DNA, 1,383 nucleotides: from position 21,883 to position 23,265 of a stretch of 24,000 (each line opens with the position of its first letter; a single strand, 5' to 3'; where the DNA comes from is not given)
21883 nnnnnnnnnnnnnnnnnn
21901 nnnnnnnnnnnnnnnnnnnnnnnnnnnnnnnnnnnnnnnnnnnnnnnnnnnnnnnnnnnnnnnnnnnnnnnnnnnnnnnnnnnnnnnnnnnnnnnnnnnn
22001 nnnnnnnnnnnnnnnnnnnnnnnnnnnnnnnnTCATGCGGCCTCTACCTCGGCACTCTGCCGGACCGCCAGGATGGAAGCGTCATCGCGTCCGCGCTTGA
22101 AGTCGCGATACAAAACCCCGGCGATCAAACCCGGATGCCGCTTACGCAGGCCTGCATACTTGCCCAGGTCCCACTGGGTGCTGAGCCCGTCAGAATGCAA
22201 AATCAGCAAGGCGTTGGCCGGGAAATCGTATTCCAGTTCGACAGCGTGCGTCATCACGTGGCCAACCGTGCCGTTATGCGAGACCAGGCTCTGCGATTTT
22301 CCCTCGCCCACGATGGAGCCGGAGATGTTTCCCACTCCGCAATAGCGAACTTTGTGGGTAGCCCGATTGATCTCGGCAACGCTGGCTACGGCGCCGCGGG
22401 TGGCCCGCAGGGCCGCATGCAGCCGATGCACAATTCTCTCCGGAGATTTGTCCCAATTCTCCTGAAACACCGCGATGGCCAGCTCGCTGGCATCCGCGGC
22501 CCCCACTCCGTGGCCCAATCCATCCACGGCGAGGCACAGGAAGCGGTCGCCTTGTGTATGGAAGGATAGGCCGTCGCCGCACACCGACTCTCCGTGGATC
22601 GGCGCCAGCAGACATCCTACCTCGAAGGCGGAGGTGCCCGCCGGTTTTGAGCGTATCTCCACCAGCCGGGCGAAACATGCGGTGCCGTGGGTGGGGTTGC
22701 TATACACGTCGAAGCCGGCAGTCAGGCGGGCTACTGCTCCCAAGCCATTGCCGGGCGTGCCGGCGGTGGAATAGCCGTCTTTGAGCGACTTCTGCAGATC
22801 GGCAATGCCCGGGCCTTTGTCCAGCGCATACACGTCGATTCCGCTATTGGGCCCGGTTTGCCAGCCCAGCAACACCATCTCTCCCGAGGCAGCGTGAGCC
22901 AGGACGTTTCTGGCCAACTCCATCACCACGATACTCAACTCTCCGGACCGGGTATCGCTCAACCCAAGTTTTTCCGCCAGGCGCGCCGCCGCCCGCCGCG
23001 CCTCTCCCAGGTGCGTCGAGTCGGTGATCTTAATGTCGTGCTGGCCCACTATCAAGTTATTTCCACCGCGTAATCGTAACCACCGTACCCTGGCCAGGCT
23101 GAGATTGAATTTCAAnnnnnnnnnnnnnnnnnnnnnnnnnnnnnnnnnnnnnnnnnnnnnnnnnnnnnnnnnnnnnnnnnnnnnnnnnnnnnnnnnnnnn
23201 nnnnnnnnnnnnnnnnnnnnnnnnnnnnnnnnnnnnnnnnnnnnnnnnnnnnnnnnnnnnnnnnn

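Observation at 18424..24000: Stressosome-type RsbR-RsbS-RsbT module wired to a PP2C and two histidine kinases rather than to a visible sigma-factor cascade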

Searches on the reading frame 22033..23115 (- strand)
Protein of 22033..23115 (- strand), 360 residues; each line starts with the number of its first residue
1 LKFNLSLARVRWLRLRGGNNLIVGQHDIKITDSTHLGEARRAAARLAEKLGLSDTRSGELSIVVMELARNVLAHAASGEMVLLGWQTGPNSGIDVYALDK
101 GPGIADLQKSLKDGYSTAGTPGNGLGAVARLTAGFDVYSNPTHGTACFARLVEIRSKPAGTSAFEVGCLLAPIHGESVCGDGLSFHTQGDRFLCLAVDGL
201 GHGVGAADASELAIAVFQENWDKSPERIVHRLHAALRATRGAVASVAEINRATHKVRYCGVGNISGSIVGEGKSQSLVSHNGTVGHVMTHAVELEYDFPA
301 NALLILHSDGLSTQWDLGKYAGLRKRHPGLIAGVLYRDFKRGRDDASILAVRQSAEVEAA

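Call 6: search_protein_families(library=pfam, proteins=[window:22033-23115:-], max_evalue=0.01)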
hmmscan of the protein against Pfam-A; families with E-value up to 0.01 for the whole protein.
window:22033-23115:- (360 aa): 2 families
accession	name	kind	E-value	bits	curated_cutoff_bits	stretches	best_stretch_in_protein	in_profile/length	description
PF07228.17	SpoIIE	-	2e-10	41.3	25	1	189-352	2-190/192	Stage II sporulation protein E (SpoIIE)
PF13581.12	HATPase_c_2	-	6.2e-09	36.4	27.4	1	32-141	4-118/127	Histidine kinase-like ATPase domain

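Call 7: search_protein_families(library=ncbifam, proteins=[window:22033-23115:-], max_evalue=0.01)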
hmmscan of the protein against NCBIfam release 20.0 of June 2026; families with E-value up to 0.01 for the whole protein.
window:22033-23115:- (360 aa): 3 families
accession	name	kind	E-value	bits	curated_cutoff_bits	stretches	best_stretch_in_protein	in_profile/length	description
NF041045.1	RsbA_anti_sig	subfamily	2.6e-09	36.8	210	1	30-146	185-297/303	anti-sigma factor RsbA family regulatory protein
TIGR01925.2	spIIAB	equivalog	5.9e-05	23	135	1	34-146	12-129/137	anti-sigma F factor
TIGR02865.1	spore_II_E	equivalog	0.0055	14.8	490.8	1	171-311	559-707/764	stage II sporulation protein E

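Call 16: find_homologous_proteins(query=window:22033-23115:-, max_evalue=1e-10)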
Query window:22033-23115:- (360 aa): 4376 proteins with E <= 1e-10 among 8000 candidates; the best 120 are listed.
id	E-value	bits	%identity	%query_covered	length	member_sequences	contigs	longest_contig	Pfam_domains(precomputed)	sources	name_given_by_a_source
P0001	6.3e-218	741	99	94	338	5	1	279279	PF13581.13,PF07228.18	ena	-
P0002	1.0e-207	708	95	94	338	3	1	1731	PF13581.13,PF07228.18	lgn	-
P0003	2.1e-168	578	76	94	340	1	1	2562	PF13581.13,PF07228.18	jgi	jgi:anti-sigma regulatory factor (Ser/Thr protein kinase)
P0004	8.4e-163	560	74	93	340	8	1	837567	PF13581.13,PF07228.18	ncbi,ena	-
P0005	7.7e-162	557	73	94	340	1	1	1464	PF13581.13,PF07228.18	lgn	-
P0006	4.3e-161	554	71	94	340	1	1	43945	PF13581.13,PF07228.18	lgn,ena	-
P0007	1.2e-159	549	75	93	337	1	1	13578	PF13581.13,PF07228.18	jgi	jgi:anti-sigma regulatory factor (Ser/Thr protein kinase)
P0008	3.5e-159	548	72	94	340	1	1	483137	PF13581.13,PF07228.18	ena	-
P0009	1.5e-157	543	71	94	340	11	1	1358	PF13581.13,PF07228.18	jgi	jgi:anti-sigma regulatory factor (Ser/Thr protein kinase)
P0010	8.3e-154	530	70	94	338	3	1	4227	PF13581.13,PF07228.18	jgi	jgi:anti-sigma regulatory factor (Ser/Thr protein kinase)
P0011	1.4e-153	530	70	94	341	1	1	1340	PF13581.13,PF07228.18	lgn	-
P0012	1.5e-153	529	69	94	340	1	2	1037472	PF13581.13,PF07228.18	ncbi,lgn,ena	-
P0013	2.0e-153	529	69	94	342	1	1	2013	PF13581.13,PF07228.18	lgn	-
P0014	2.6e-153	529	69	94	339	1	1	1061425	PF13581.13,PF07228.18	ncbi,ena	-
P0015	5.9e-152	524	71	92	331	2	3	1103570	PF13581.13,PF07228.18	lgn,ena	-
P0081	2.7e-93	331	48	91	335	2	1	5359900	PF13581.13,PF07228.18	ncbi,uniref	ncbi:SpoIIE family protein phosphatase [Silvibacterium acidisoli]|uniref:SpoIIE family protein phosp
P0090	6.7e-93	330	49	91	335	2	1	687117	PF13581.13,PF07228.18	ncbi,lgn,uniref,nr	ncbi:ATP-binding SpoIIE family protein phosphatase [Microcoleus sp. FACHB-68]|uniref:ATP-binding Spo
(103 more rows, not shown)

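Call 17: find_encoding_contigs(protein=P0001, flank=10000, max_places=3)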
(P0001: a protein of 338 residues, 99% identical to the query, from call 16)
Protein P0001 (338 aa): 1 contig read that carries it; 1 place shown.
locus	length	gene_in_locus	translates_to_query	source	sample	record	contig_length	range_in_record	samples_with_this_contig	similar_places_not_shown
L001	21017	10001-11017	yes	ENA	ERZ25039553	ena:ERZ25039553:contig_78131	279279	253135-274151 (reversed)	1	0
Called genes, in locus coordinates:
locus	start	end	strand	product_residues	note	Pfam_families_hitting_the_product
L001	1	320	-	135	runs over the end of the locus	PF07714:PK_Tyr_Ser-Thr, PF00069:Pkinase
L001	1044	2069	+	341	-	PF02492:cobW, PF07683:CobW_C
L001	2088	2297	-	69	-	-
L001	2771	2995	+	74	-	-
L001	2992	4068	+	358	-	PF25917:BSH_RND (weak), PF25973:BSH_CzcB, PF25893:HH_CzcB, PF25954:Beta-barrel_RND_2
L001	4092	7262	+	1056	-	PF00873:ACR_tran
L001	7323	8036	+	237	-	PF01081:Aldolase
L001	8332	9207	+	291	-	PF14361:RsbRD_N, PF01740:STAS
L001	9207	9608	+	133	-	PF01740:STAS (weak)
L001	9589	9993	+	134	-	PF13581:HATPase_c_2, PF02518:HATPase_c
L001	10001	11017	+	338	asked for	PF13581:HATPase_c_2, PF07228:SpoIIE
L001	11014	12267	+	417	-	PF13581:HATPase_c_2, PF02518:HATPase_c, PF00512:HisKA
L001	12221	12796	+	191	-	PF02518:HATPase_c, PF00072:Response_reg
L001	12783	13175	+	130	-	PF00072:Response_reg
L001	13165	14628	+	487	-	PF00072:Response_reg, PF00989:PAS (weak), PF08448:PAS_4, PF00512:HisKA (weak), PF02518:HATPase_c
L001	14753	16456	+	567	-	-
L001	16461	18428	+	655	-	-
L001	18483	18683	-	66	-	PF02597:ThiS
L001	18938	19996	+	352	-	PF01590:GAF, PF13185:GAF_2, PF13492:GAF_3, PF00990:GGDEF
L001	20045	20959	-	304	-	-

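Call 19: find_encoding_contigs(protein=P0081, flank=8000, max_places=2)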
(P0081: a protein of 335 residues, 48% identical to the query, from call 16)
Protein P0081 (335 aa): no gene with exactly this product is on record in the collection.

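Call 20: find_encoding_contigs(protein=P0090, flank=8000, max_places=2)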
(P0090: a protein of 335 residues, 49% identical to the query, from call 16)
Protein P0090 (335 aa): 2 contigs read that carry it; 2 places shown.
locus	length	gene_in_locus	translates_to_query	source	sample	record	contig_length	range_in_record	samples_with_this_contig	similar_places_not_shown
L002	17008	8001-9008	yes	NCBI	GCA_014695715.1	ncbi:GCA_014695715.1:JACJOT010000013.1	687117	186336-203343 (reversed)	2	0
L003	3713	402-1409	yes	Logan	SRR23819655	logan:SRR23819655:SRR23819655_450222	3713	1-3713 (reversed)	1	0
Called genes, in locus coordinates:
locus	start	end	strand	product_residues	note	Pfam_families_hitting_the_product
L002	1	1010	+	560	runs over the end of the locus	PF03109:ABC1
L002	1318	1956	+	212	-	PF00300:His_Phos_1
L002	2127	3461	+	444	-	PF25948:DUF7986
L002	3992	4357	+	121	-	-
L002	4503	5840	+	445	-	PF27226:AF_1845, PF00395:SLH (faint)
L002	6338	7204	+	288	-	PF14361:RsbRD_N, PF01740:STAS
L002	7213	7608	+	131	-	PF01740:STAS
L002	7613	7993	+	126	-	PF13581:HATPase_c_2, PF02518:HATPase_c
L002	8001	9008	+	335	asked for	PF13581:HATPase_c_2, PF07228:SpoIIE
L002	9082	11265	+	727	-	PF13581:HATPase_c_2, PF02518:HATPase_c, PF13589:HATPase_c_3 (faint), PF00512:HisKA, PF02518:HATPase_c, PF00072:Response_reg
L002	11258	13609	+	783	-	PF00072:Response_reg, PF08448:PAS_4, PF00989:PAS, PF08448:PAS_4 (weak), PF13426:PAS_9, PF00512:HisKA, PF02518:HATPase_c, PF00072:Response_reg, +1 more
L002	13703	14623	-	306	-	-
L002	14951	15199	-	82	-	-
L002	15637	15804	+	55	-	PF26394:Psb34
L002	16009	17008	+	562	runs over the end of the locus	PF00849:PseudoU_synth_2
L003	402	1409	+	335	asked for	PF13581:HATPase_c_2, PF07228:SpoIIE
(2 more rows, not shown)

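Call 26: search_solved_structures(query=P0001, max_evalue=0.01)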
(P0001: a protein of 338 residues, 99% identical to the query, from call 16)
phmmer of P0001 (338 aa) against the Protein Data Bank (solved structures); distinct sequences matched with E-value up to 0.01: 2.
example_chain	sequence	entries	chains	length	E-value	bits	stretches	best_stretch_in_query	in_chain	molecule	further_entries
3zt9_A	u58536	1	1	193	5e-14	55.8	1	142-327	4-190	Stage II sporulation protein E (SpoIIE)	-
3w40_A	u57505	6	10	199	1.5e-12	50.9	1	152-290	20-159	Phosphoserine phosphatase RsbX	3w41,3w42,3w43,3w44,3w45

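Call 29: find_related_loci(query=A1, collection=genome_contigs, flank=9000)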
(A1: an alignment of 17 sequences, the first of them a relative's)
Query A1 (338 aa) in genome_contigs; peptide patterns used: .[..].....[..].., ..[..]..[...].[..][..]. (x = any residue, [..] = any of these).
600 stretches matched a pattern (row limit reached: there are more); 571 encode a relative of the query (tblastn E <= 1e-3); the best 80 are kept; 80 distinct loci.
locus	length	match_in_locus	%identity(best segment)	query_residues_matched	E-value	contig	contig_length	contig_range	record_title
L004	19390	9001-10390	74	1-334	5e-164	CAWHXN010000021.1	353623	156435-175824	MAG: uncultured Acidobacteriaceae bacterium isolate MFD00731.bin.1.235 genome assembly, contig: contig_7379, whole genom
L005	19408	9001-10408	72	1-338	1e-163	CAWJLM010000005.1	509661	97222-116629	MAG: uncultured Acidobacteriaceae bacterium isolate MFD02472.bin.1.12 genome assembly, contig: contig_23563, whole genom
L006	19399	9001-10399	69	1-338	7e-161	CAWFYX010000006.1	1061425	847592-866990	MAG: uncultured Acidobacteriaceae bacterium isolate MFD09286.bin.2.100 genome assembly, contig: contig_25207, whole geno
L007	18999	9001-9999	47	6-333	8e-97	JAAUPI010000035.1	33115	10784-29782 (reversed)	MAG: Microcoleus sp. CSU_2_2 NODE_326_length_33115_cov_20.2685, whole genome shotgun sequence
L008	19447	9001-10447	46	2-332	3e-95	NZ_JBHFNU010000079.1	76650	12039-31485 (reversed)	Aerosakkonema sp. BLCC-F183 bin1.fa-79, whole genome shotgun sequence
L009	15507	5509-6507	45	6-333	2e-94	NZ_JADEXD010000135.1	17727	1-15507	Tychonema sp. LEGE 07203 NODE_166_length_17727_cov_5.195682, whole genome shotgun sequence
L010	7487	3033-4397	49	4-330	2e-94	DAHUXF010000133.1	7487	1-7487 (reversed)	MAG TPA_asm: Acidobacteriaceae bacterium isolate clean1646 NODE_133_length_7487_cov_0.808611, whole genome shotgun seque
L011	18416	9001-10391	49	4-330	7e-94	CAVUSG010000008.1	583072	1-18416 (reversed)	MAG: uncultured Acidobacteriaceae bacterium isolate MFD00964.bin.2.40 genome assembly, contig: contig_37641, whole genom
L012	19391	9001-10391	49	4-330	9e-94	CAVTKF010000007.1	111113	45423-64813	MAG: uncultured Acidobacteriaceae bacterium isolate MFD05521.bin.1.278 genome assembly, contig: contig_24985, whole geno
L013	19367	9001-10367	45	6-333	1e-93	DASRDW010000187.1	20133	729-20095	MAG TPA_asm: Candidatus Angelobacter sp. isolate SMAG_U9990 k141_1727899, whole genome shotgun sequence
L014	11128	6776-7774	45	6-333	2e-93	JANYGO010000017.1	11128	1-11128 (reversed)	MAG: Cyanobacteria bacterium isolate 341R_metabinner_3 341R_k141_896218, whole genome shotgun sequence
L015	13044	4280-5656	46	6-330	2e-93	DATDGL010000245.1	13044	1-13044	MAG TPA_asm: Candidatus Angelobacter sp. isolate SMAG_U251 k141_362811, whole genome shotgun sequence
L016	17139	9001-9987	45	6-331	2e-93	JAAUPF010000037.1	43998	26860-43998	MAG: Richelia sp. CSU_2_1 NODE_175_length_43998_cov_8.24483, whole genome shotgun sequence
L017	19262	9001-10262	47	6-327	2e-93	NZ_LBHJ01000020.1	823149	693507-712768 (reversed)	Silvibacterium bohemicum strain S15 contig_30, whole genome shotgun sequence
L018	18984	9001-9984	45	6-330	7e-93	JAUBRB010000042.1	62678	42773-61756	Microcoleus sp. POL10_C6 NODE_92_length_62678_cov_47.051053, whole genome shotgun sequence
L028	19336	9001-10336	46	6-330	1e-91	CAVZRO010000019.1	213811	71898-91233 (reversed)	MAG: uncultured proteobacterium isolate MFD05705.bin.1.193 genome assembly, contig: contig_54725, whole genome shotgun s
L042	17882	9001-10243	47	8-330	2e-90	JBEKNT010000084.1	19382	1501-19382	MAG: Acetobacteraceae bacterium isolate SPRUCE 423 SPRUCE_423_84, whole genome shotgun sequence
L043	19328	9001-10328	45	6-336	3e-90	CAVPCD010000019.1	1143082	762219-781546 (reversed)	MAG: uncultured Acidobacteriota bacterium isolate MFD10064.bin.1.147 genome assembly, contig: contig_6825, whole genome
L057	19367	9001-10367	45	6-338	4e-88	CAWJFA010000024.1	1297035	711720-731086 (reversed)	MAG: uncultured Acidobacteriota bacterium isolate MFD09222.bin.1.65 genome assembly, contig: contig_48724, whole genome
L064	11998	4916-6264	48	6-330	8e-88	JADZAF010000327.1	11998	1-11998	MAG: Bryobacterales bacterium isolate SJ613 c_000000981128, whole genome shotgun sequence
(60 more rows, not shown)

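Call 47: search_protein_families(library=pfam, proteins=[L043:12550-13713:+, L043:14214-15707:+, L043:15711-16418:+, L043:6369-7454:+, L057:12586-13758:+, L057:13767-14318:+, L013:12507-12890:+, L042:12400-14058:+, L064:8362-10338:+, L028:12495-14153:+], max_evalue=0.001)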
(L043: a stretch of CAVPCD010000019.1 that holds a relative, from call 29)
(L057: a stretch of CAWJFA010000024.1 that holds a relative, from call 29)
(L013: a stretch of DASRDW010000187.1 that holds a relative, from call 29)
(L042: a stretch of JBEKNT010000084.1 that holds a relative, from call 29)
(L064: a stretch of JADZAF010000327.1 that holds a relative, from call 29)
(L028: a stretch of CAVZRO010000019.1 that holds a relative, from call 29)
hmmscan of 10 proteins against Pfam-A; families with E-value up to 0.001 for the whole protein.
L043:12550-13713:+ (387 aa): 4 families
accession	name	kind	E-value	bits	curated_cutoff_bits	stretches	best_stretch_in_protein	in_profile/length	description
PF00072.30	Response_reg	-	4.8e-20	72.2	30.2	1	6-116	1-110/111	Response regulator receiver domain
PF07730.19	HisKA_3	-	6.2e-11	43.1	24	1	182-246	1-67/68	Histidine kinase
PF02518.31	HATPase_c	-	1e-10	42.4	26.4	1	287-380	3-110/111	Histidine kinase-, DNA gyrase B-, and HSP90-like ATPase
PF13581.12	HATPase_c_2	-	4e-06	27.3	27.4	1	293-376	35-126/127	Histidine kinase-like ATPase domain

L043:14214-15707:+ (497 aa): 8 families
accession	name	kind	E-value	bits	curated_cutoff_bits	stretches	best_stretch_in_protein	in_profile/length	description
PF00072.30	Response_reg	-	4.5e-21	75.5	30.2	1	18-129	1-110/111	Response regulator receiver domain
PF07730.19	HisKA_3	-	5.5e-11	43.3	24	1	285-349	1-67/68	Histidine kinase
PF02518.31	HATPase_c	-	2.1e-10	41.4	26.4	1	391-484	3-110/111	Histidine kinase-, DNA gyrase B-, and HSP90-like ATPase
PF13426.13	PAS_9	-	4.4e-07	30.6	27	1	160-257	4-103/103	PAS domain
PF00989.32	PAS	-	4.9e-06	27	22.6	1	148-246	2-102/113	PAS fold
PF13188.13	PAS_8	-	2.1e-05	24.7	21.8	1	148-196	2-46/65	PAS domain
PF08448.16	PAS_4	-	3.9e-05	24.3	23.1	1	160-257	7-107/110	PAS fold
PF23198.2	PDE8A_N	-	0.00088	19.7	29.6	0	20-99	15-96/147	PDE8A-like, N-terminal domain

L043:15711-16418:+ (235 aa): 4 families
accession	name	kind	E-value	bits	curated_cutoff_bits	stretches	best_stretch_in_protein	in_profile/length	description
PF00072.30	Response_reg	-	1.9e-26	92.9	30.2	1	9-121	1-111/111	Response regulator receiver domain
PF00196.25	GerE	-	1e-18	67.2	23.5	1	158-213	2-57/57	Bacterial regulatory proteins, luxR family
PF13384.12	HTH_23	-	5.9e-06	26.4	24.6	1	161-199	5-43/50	Homeodomain-like domain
PF08281.18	Sigma70_r4_2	-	0.00068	19.7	25.7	0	159-196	11-49/54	Sigma-70, region 4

L043:6369-7454:+ (361 aa): 2 families
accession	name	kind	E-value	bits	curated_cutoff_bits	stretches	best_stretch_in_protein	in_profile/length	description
PF14361.12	RsbRD_N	-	1.3e-23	84.1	24.3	1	84-186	1-104/104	RsbT co-antagonist protein rsbRD N-terminal domain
PF01740.26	STAS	-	2e-14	53.7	22.6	1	240-330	4-94/106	STAS domain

L057:12586-13758:+ (390 aa): 3 families
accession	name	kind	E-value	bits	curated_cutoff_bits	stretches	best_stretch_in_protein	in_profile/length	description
PF00072.30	Response_reg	-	2.9e-21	76.2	30.2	1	7-118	1-110/111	Response regulator receiver domain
PF07730.19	HisKA_3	-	1.5e-13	51.5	24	1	184-250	1-67/68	Histidine kinase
PF02518.31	HATPase_c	-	1.9e-10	41.6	26.4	1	291-383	3-110/111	Histidine kinase-, DNA gyrase B-, and HSP90-like ATPase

L057:13767-14318:+ (183 aa): 1 family
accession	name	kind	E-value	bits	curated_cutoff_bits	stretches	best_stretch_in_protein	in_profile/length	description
PF00072.30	Response_reg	-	3.1e-24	85.7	30.2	1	59-159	1-99/111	Response regulator receiver domain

L013:12507-12890:+ (127 aa): 1 family
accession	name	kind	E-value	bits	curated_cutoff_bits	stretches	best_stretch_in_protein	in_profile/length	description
PF00072.30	Response_reg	-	2.9e-21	76.1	30.2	1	10-122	1-111/111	Response regulator receiver domain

L042:12400-14058:+ (552 aa): 3 families
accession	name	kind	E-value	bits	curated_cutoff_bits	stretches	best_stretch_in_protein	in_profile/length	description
PF00072.30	Response_reg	-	6.2e-36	123.4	30.2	2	8-117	1-109/111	Response regulator receiver domain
PF02518.31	HATPase_c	-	1e-19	71.5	26.4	1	291-411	2-109/111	Histidine kinase-, DNA gyrase B-, and HSP90-like ATPase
PF00512.31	HisKA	-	1.9e-06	28.3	26.9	1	180-246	3-63/66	His Kinase A (phospho-acceptor) domain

L064:8362-10338:+ (658 aa): 7 families
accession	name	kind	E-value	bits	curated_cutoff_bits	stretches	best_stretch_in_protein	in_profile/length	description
PF00072.30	Response_reg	-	3e-49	166.3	30.2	2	25-137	1-110/111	Response regulator receiver domain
PF02518.31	HATPase_c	-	1.5e-20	74.1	26.4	1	390-513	2-110/111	Histidine kinase-, DNA gyrase B-, and HSP90-like ATPase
PF13426.13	PAS_9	-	2e-07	31.7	27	1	167-266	3-103/103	PAS domain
PF13188.13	PAS_8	-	3.1e-07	30.5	21.8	1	155-214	1-59/65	PAS domain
PF00512.31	HisKA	-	1.1e-06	29.1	26.9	1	286-343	5-61/66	His Kinase A (phospho-acceptor) domain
PF23198.2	PDE8A_N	-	2.8e-05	24.5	29.6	0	43-108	31-98/147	PDE8A-like, N-terminal domain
PF20161.5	VpsR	-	6.9e-05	23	23.7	0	525-639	8-118/121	VpsR domain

L028:12495-14153:+ (552 aa): 4 families
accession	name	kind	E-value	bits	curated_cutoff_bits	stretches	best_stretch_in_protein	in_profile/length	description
PF00072.30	Response_reg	-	1.1e-37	129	30.2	2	8-118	1-110/111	Response regulator receiver domain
PF02518.31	HATPase_c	-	2.9e-18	66.8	26.4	1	291-411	2-109/111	Histidine kinase-, DNA gyrase B-, and HSP90-like ATPase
PF00512.31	HisKA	-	5.8e-08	33.1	26.9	1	180-247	3-64/66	His Kinase A (phospho-acceptor) domain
PF23198.2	PDE8A_N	-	3.1e-06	27.6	29.6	0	25-76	30-82/147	PDE8A-like, N-terminal domain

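Call 50: search_protein_families(library=pfam, alignment_id=A2, max_evalue=0.0001)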
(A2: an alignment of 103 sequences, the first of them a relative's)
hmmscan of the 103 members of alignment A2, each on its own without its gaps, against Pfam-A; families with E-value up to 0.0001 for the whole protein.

A. member 1, L004:6476-6856:+ (126 aa): 0 families

B. families by the number of members that match (of 103 scanned): 154 families (the first 25 are shown)
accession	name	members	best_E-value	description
PF08447.18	PAS_3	3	1.6e-33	PAS fold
PF02518.31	HATPase_c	3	1.3e-30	Histidine kinase-, DNA gyrase B-, and HSP90-like ATPase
PF02656.20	DUF202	3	6.9e-21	Domain of unknown function (DUF202)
PF00512.31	HisKA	3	5.8e-17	His Kinase A (phospho-acceptor) domain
PF09334.17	tRNA-synt_1g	2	2.6e-77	tRNA synthetases class I (M)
PF03631.20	Virul_fac_BrkB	2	3.3e-60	Virulence factor BrkB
PF05378.19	Hydant_A_N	2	4.6e-51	Hydantoinase/oxoprolinase N-terminal region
PF00515.34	TPR_1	2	4.2e-45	Tetratricopeptide repeat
PF00528.27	BPD_transp_1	2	2.1e-37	Binding-protein-dependent transport system inner membrane component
PF07719.23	TPR_2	2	1.2e-36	Tetratricopeptide repeat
PF13414.12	TPR_11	2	2.4e-36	TPR repeat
PF13181.12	TPR_8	2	9.5e-34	Tetratricopeptide repeat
PF14559.12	TPR_19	2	3e-31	Tetratricopeptide repeat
PF07843.16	DUF1634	2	1.3e-30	Protein of unknown function (DUF1634)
PF13432.12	TPR_16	2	9.4e-28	Tetratricopeptide repeat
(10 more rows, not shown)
